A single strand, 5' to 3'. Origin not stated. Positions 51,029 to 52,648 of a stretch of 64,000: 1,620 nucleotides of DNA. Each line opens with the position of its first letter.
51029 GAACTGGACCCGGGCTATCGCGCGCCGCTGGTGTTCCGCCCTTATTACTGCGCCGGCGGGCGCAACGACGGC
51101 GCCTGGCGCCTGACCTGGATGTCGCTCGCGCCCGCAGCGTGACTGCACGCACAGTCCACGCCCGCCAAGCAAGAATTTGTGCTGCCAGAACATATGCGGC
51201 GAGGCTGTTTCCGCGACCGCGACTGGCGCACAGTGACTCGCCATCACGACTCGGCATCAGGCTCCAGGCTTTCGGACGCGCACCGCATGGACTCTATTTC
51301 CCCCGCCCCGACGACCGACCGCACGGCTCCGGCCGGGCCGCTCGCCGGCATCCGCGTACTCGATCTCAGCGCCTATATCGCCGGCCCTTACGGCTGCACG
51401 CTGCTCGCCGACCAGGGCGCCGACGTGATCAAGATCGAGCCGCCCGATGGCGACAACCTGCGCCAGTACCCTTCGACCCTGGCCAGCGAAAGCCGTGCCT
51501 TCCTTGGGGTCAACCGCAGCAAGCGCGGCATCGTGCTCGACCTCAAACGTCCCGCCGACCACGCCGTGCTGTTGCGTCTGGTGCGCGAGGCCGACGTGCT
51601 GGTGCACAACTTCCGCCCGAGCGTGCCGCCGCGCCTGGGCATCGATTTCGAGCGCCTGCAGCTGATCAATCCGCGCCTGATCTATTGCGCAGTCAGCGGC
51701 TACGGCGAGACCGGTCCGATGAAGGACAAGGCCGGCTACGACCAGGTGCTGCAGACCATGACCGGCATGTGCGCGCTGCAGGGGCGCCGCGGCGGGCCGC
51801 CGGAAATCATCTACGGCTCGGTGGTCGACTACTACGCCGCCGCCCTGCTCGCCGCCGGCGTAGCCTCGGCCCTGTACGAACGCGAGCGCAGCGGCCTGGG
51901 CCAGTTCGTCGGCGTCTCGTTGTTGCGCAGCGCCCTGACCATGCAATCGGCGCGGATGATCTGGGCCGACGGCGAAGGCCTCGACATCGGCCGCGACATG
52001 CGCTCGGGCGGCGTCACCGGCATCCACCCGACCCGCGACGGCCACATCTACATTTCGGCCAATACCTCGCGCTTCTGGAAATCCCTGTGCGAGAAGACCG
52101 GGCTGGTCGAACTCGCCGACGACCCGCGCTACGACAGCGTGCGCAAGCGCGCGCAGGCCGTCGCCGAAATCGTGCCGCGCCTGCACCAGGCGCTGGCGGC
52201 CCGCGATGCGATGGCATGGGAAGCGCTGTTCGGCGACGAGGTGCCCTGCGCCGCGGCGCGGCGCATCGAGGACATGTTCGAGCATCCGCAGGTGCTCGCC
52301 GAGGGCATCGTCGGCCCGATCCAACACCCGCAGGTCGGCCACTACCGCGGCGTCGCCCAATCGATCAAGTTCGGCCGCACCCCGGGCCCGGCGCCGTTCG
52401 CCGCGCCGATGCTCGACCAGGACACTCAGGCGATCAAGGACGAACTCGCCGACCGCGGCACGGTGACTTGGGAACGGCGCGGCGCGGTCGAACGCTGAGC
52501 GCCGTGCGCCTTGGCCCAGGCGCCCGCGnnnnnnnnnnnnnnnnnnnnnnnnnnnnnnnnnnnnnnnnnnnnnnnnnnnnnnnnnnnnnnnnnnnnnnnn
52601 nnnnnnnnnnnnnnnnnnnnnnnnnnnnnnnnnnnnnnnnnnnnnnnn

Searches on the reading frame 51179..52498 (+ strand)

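Call 76: search_protein_families(library=pfam, proteins=[window:51179-52498:+], max_evalue=0.00001)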
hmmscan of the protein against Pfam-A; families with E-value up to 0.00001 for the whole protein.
window:51179-52498:+ (439 aa): 1 family
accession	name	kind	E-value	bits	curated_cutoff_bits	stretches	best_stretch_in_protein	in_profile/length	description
PF02515.22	CoA_transf_3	-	4e-115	385.3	23.3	1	55-416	1-366/366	CoA-transferase family III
